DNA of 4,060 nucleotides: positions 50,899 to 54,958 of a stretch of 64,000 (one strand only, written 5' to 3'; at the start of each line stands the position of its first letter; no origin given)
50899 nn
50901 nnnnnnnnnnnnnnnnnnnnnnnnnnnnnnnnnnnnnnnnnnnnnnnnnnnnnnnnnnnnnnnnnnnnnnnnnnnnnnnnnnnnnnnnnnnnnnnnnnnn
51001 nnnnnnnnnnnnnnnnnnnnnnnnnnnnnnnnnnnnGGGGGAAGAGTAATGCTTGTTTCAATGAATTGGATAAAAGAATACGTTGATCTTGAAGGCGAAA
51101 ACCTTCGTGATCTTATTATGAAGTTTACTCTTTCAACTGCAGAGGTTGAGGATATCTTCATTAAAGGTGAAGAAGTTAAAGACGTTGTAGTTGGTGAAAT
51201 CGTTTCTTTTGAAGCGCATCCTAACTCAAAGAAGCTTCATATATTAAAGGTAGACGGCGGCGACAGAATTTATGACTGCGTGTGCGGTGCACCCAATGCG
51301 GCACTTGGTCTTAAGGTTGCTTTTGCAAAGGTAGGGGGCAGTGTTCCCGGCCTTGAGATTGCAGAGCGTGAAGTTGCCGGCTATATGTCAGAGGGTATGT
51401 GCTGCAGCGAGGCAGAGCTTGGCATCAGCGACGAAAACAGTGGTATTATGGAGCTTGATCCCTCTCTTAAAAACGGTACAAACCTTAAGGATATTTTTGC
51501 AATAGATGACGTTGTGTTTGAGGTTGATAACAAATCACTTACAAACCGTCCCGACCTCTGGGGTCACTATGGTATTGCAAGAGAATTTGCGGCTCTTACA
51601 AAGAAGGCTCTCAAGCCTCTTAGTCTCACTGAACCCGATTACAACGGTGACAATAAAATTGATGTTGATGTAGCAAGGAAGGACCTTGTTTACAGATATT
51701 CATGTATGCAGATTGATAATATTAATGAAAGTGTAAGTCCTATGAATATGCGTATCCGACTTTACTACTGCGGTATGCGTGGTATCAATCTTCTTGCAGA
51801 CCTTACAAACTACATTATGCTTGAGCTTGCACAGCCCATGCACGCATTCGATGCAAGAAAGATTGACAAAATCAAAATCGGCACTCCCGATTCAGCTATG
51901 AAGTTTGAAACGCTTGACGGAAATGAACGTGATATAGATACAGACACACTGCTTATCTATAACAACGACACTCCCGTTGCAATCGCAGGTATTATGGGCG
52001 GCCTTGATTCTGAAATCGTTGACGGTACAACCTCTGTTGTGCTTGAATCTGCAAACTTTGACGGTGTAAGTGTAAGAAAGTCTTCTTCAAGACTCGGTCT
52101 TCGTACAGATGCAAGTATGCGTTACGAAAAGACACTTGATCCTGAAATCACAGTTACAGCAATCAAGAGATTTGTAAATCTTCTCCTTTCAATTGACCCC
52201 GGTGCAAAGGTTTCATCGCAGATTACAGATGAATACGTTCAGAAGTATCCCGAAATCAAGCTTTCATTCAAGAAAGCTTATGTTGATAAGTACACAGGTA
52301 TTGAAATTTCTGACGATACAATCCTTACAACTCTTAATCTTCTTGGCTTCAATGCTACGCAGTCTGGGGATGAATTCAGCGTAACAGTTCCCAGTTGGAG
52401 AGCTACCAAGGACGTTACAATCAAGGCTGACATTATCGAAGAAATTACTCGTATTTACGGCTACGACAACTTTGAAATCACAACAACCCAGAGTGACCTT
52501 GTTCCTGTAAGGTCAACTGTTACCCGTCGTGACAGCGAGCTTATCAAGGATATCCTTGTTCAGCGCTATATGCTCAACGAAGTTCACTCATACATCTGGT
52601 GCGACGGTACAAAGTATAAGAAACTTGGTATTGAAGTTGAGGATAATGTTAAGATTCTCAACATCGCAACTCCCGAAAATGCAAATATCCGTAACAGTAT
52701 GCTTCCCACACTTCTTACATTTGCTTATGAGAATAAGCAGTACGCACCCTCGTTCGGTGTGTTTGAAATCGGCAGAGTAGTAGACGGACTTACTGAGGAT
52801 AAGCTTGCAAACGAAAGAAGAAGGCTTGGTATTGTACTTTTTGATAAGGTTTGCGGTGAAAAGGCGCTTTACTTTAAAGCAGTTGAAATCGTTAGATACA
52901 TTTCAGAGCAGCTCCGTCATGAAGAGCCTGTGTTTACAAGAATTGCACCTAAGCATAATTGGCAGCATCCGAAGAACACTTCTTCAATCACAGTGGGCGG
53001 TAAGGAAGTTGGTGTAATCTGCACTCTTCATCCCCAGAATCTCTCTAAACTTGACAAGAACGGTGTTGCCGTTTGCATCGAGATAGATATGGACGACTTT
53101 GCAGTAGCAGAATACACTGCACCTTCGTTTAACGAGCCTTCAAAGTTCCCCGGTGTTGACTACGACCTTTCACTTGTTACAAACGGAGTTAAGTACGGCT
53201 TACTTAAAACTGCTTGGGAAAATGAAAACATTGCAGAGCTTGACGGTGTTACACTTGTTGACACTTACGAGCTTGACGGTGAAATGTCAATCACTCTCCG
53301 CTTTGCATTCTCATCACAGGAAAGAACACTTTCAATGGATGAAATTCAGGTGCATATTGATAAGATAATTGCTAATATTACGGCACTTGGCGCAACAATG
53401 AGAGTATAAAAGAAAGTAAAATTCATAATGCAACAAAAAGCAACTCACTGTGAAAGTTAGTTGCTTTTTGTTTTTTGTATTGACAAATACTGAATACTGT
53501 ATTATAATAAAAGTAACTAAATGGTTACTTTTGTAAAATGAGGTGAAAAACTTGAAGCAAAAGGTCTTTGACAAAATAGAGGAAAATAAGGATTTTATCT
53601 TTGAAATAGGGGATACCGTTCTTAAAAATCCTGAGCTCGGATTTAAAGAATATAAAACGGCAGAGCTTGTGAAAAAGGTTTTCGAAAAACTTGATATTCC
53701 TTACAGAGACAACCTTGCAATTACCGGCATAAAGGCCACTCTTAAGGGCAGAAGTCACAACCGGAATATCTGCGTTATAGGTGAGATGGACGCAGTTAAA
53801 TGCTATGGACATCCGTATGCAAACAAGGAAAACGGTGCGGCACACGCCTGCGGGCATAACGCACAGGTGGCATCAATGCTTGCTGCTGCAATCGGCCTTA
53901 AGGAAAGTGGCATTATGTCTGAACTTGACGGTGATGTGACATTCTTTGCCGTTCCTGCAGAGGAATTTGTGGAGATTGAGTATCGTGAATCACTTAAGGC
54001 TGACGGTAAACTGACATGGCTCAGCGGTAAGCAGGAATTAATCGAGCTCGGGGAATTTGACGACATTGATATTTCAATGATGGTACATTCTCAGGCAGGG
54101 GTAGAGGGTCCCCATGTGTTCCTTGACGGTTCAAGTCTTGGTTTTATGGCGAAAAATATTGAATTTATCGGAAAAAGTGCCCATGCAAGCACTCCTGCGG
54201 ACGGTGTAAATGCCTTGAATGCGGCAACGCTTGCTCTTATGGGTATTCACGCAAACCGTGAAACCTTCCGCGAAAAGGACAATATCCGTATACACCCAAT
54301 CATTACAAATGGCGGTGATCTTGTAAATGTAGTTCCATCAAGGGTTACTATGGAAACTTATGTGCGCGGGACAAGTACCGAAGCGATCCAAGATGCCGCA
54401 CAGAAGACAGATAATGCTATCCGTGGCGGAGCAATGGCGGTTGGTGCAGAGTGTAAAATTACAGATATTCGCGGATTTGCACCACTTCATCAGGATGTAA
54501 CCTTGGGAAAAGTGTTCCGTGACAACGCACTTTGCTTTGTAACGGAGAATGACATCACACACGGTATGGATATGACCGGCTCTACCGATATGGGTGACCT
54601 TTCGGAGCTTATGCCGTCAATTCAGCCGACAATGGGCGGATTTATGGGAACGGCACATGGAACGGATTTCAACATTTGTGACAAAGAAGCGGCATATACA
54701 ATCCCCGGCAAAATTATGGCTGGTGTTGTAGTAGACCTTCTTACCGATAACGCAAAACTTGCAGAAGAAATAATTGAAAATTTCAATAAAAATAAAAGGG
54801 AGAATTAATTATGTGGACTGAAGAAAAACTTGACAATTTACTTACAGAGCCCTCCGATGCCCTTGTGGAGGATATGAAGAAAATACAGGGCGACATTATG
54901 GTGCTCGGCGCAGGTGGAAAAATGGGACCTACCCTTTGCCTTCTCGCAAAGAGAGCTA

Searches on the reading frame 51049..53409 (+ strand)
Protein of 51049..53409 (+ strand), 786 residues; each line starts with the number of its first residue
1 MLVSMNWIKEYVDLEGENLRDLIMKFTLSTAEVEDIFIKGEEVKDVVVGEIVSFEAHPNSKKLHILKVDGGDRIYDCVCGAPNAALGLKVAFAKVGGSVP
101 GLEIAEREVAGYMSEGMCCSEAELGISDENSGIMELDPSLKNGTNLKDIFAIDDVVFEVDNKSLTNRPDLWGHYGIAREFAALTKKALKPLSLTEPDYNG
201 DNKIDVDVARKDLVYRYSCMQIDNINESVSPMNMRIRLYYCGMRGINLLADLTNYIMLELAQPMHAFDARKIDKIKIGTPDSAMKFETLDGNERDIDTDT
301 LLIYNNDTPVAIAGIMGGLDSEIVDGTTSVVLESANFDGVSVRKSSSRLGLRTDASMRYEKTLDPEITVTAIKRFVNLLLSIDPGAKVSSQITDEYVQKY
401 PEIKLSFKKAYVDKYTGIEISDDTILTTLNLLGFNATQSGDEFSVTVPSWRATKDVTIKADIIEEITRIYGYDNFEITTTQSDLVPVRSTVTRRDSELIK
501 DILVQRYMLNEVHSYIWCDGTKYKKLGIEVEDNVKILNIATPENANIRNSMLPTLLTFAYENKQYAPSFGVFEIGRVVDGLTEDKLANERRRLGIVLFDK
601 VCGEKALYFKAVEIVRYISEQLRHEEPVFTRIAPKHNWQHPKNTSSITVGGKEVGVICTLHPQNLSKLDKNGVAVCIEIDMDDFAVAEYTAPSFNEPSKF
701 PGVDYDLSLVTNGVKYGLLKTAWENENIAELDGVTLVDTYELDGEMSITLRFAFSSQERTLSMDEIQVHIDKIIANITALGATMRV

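Call 26: search_protein_families(library=pfam, proteins=[window:51049-53409:+], max_evalue=0.00001)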
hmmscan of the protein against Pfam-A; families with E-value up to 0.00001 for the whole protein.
window:51049-53409:+ (786 aa): 5 families
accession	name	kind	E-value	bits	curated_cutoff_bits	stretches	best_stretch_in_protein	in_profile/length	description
PF03483.22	B3_4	-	5.9e-53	179.5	29.3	1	216-382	4-172/174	B3/4 domain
PF17759.6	tRNA_synthFbeta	-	4.3e-24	85.6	22.4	1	481-681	7-214/214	Phenylalanyl tRNA synthetase beta chain CLM domain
PF03484.21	B5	-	2.9e-20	72.6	28.6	1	406-472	2-67/67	tRNA synthetase B5 domain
PF01588.26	tRNA_bind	-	2.4e-18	66.5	27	1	46-145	1-96/96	Putative tRNA binding domain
PF03147.19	FDX-ACB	-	6.8e-11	42.9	31.1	1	698-785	1-94/94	Ferredoxin-fold anticodon binding domain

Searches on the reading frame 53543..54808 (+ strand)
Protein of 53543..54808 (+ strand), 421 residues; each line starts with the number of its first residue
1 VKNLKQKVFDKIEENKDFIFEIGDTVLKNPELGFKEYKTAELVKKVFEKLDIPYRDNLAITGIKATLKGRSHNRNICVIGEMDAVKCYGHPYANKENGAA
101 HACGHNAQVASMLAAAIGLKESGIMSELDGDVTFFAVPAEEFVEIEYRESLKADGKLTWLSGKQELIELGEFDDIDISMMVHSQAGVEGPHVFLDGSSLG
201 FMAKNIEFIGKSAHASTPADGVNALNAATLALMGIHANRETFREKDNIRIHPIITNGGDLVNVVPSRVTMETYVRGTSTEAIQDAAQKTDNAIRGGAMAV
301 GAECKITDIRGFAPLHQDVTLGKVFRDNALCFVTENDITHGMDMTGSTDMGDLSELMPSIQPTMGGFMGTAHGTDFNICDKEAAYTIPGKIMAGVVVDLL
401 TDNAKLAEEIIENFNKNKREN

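Call 26: search_protein_families(library=pfam, proteins=[window:53543-54808:+], max_evalue=0.00001)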
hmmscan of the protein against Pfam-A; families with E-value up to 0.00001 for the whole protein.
window:53543-54808:+ (421 aa): 2 families
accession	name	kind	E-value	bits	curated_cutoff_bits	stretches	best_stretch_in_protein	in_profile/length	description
PF01546.33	Peptidase_M20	-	1.6e-09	38.4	24.6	1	79-379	3-189/206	Peptidase family M20/M25/M40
PF07687.19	M20_dimer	-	2.2e-08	34.5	21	1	200-290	5-96/107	Peptidase dimerisation domain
